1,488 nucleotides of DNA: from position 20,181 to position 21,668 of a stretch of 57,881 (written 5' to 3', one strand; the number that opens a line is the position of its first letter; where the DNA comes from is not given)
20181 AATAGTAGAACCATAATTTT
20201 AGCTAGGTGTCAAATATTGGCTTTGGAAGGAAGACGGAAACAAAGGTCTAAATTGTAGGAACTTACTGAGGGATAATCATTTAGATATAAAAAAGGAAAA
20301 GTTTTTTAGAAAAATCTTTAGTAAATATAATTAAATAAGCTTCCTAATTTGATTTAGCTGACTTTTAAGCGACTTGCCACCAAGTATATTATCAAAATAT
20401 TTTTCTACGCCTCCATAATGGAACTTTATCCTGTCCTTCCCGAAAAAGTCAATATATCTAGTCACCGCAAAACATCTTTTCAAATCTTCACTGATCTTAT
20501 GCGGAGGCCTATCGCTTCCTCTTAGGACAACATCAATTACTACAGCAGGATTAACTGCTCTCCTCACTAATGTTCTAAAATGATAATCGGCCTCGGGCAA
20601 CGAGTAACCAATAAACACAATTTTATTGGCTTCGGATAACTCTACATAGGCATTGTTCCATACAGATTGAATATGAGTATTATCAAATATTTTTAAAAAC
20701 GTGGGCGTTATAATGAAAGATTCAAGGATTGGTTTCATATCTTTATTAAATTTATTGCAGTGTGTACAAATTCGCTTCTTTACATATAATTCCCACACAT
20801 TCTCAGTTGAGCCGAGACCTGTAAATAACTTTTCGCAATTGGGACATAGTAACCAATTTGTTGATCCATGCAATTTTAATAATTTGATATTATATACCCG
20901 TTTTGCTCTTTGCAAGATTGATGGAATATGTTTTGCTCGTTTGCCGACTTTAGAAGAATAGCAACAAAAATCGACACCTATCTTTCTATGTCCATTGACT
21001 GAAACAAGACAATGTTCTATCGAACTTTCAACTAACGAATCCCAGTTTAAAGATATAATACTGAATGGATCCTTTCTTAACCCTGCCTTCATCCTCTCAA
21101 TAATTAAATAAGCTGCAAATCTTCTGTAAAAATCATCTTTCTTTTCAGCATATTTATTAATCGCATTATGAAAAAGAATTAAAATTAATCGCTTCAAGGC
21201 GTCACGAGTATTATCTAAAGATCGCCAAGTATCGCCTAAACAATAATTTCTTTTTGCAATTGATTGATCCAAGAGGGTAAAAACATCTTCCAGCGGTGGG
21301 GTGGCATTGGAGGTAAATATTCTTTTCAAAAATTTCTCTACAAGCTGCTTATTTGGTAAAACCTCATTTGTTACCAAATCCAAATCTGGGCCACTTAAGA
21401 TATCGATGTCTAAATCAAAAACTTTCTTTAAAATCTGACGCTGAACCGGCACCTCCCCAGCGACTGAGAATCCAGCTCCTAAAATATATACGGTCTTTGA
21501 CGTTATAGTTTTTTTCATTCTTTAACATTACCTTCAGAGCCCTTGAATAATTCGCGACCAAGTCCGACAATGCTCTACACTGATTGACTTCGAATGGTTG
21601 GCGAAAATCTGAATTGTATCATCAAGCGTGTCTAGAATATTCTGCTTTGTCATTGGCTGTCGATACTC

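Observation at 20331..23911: Four tightly coupled genes ending in a SIR2-like protein on the ssrA island: a candidate undescribed SIR2-based defence system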

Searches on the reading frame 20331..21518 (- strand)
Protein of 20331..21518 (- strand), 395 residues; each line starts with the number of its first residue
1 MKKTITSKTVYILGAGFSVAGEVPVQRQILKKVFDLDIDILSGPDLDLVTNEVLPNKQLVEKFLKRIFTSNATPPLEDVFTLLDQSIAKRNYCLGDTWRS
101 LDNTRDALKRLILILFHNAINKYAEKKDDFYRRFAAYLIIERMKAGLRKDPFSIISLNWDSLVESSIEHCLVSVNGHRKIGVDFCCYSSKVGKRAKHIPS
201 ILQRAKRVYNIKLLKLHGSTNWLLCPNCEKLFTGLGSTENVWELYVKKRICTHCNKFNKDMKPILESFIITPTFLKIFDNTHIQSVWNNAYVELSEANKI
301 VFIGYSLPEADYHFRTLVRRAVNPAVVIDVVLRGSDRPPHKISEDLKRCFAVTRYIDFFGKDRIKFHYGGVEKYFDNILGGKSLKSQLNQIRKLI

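Call 4: search_protein_families(library=pfam, proteins=[window:20331-21518:-], max_evalue=1)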
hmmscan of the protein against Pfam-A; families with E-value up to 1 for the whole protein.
window:20331-21518:- (395 aa): 2 families
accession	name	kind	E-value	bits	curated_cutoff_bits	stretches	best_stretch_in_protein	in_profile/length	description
PF02146.23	SIR2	-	0.0036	17.7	24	1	212-307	97-176/180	Sir2 family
PF13717.11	Zn_ribbon_4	-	0.12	12.8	30.3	1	208-233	11-36/36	zinc-ribbon domain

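Call 5: search_protein_families(library=padloc, proteins=[window:20331-21518:-], max_evalue=1)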
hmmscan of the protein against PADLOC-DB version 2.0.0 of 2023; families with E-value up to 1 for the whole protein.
window:20331-21518:- (395 aa): 9 families
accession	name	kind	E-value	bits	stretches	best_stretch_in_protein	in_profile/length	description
PDLC04087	SIR2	-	1.6e-06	25.3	1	149-306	130-260/343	-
PDLC02408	Aga_SIR2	-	1.8e-06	25.3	1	116-226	120-207/343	Class II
PDLC04093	SIR2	-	3.1e-06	24.4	1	10-224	26-216/395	-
PDLC04082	SIR2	-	1.1e-05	22.5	1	148-224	125-204/345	-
PDLC04088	SIR2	-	9.8e-05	19.6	1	140-227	160-239/390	-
PDLC04096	SIR2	-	9.9e-05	19.9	1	152-259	23-119/230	-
PDLC02414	Aga_SIR2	-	0.00026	18.4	1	124-223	99-175/313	-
PDLC04084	SIR2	-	0.0014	15.9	1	9-223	42-253/414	-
PDLC04081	SIR2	-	0.0077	13.4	1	148-223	134-209/345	-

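Call 6: search_protein_families(library=ncbifam, proteins=[window:20331-21518:-], max_evalue=1)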
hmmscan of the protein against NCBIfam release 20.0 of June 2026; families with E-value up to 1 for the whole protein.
window:20331-21518:- (395 aa): 6 families
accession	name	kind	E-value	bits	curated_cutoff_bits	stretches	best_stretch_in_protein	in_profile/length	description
NF006170.0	PRK08311.1-1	equivalog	0.0072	16.2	271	1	110-168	52-107/221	RNA polymerase sigma factor SigI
NF001752.0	PRK00481.1-1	equivalog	0.074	12.6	221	0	211-256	116-155/242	NAD-dependent protein deacylase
NF042942.1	SIR2_antiphage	equivalog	0.075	12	500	1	208-378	216-371/392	SIR2 family anti-phage-associated protein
NF038384.1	zinc_YnfU_fam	subfamily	0.12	12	36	1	223-233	39-49/52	YnfU family zinc-binding protein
NF001753.0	PRK00481.1-3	subfamily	0.14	11.1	243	1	212-263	112-161/252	NAD-dependent protein deacylase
NF052368.1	antisigmaE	subfamily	0.17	11.7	50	0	250-262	33-45/48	anti-sigma factor family protein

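Call 31: search_solved_structures(query=A2, max_evalue=1, show_alignments=2)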
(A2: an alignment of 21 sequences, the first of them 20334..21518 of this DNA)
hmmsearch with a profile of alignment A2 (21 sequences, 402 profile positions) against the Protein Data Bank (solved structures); distinct sequences matched with E-value up to 1: 42.
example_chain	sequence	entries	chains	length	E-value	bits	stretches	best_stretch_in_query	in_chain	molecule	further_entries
8w9l_A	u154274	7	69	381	0.00023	23.3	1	64-240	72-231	SIR2-like domain-containing protein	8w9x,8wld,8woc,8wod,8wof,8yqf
1ma3_A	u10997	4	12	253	0.0027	19.8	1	215-262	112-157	Transcriptional regulatory protein, Sir2 family | NAD-dependent deacetylase 2 | NAD-dependent protein deacylase 2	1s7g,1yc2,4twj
5h4d_A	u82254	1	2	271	0.015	17.4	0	206-260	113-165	NAD-dependent protein deacetylase sirtuin-3, mitochondrial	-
4fvt_A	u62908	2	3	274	0.015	17.3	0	206-260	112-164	NAD-dependent protein deacetylase sirtuin-3, mitochondrial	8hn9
5ytk_A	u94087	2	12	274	0.015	17.3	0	206-260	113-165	NAD-dependent protein deacetylase sirtuin-3, mitochondrial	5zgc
6iso_A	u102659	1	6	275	0.016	17.3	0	206-260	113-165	NAD-dependent protein deacetylase sirtuin-3, mitochondrial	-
9ktk_A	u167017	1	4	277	0.016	17.3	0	206-260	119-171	NAD-dependent protein deacetylase sirtuin-3, mitochondrial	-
5d7n_A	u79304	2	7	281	0.016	17.2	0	206-260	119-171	NAD-dependent protein deacetylase sirtuin-3, mitochondrial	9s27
4bn5_A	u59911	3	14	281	0.017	17.2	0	206-260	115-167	NAD-DEPENDENT PROTEIN DEACETYLASE SIRTUIN-3, MITOCHONDRIAL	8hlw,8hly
8ccw_A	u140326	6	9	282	0.017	17.2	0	206-260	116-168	NAD-dependent protein deacetylase sirtuin-3, mitochondrial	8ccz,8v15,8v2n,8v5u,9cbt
4c7b_A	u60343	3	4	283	0.017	17.2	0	206-260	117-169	NAD-DEPENDENT PROTEIN DEACETYLASE SIRTUIN-3, MITOCHONDRIAL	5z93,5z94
4fz3_A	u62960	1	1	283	0.017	17.2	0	206-260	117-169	NAD-dependent protein deacetylase sirtuin-3, mitochondrial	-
4bn4_A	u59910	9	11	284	0.017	17.2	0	206-260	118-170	NAD-DEPENDENT PROTEIN DEACETYLASE SIRTUIN-3, MITOCHONDRIAL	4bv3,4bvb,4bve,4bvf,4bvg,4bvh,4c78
3glr_A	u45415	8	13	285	0.017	17.2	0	206-260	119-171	NAD-dependent deacetylase sirtuin-3, mitochondrial | NAD-dependent protein deacetylase sirtuin-3, mitochondrial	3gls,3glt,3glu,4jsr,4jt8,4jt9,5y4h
4o8z_A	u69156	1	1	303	0.02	16.9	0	206-260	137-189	NAD-dependent protein deacetylase sirtuin-3, mitochondrial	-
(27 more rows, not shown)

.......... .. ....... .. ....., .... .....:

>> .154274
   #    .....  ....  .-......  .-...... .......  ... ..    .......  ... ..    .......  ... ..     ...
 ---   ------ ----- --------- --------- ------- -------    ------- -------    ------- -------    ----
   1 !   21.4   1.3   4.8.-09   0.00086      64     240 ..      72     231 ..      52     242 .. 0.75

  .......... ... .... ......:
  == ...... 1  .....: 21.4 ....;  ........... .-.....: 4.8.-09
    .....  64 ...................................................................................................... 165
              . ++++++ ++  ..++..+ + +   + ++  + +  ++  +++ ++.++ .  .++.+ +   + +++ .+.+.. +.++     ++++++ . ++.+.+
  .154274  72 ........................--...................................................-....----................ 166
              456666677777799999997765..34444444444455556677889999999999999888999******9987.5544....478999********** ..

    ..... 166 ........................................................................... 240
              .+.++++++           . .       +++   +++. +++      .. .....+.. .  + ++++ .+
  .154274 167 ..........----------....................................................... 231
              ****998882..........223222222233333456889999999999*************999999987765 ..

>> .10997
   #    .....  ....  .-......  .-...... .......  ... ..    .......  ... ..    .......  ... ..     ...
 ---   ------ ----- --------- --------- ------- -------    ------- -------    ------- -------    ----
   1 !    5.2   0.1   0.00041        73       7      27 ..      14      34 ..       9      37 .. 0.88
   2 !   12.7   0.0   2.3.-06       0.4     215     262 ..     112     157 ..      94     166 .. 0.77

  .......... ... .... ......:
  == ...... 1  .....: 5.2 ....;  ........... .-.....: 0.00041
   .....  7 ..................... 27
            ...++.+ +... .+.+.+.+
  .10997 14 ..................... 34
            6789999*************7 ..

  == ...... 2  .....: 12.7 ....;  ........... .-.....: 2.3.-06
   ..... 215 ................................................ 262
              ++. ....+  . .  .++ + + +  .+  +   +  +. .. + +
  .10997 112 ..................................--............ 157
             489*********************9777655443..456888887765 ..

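Call 65: find_homologous_proteins(query=window:20334-21518:-, max_evalue=0.001)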
Query window:20334-21518:- (395 aa): 644 proteins with E <= 0.001 among 4554 candidates; the best 120 are listed.
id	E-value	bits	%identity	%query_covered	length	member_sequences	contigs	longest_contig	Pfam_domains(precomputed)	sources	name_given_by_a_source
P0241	2.9e-267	904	100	100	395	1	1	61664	-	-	-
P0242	1.3e-152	526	58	98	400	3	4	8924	-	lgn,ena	-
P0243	7.6e-145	501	55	99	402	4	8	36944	-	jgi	jgi:hypothetical protein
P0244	8.0e-142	491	55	95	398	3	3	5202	-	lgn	-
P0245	6.3e-139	481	52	99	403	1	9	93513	-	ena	-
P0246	4.7e-137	475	54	95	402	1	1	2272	-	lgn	-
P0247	2.4e-135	470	53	98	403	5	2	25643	-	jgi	-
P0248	7.7e-134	465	53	96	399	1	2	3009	-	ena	-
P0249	6.8e-132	458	51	99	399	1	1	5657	-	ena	-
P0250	1.9e-127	444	51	95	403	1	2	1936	-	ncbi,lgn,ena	-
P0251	1.8e-124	434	50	98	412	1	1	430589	-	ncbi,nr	ncbi:MAG: hypothetical protein MRK02_00175 [Candidatus Scalindua sp.]|nr:hypothetical protein [Candi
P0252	9.1e-122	425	50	99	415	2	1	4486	-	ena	-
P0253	1.0e-120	421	49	98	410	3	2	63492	-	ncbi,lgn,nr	ncbi:MAG: hypothetical protein H6754_08930 [Candidatus Omnitrophica bacterium]|nr:hypothetical prote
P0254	3.6e-120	420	49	96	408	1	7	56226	-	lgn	-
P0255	9.3e-116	405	45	98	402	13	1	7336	-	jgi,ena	-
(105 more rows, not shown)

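Call 93: search_protein_families(library=phrogs, proteins=[window:20334-21518:-], max_evalue=0.01)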
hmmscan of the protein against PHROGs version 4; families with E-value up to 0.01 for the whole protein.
window:20334-21518:- (395 aa): 0 families
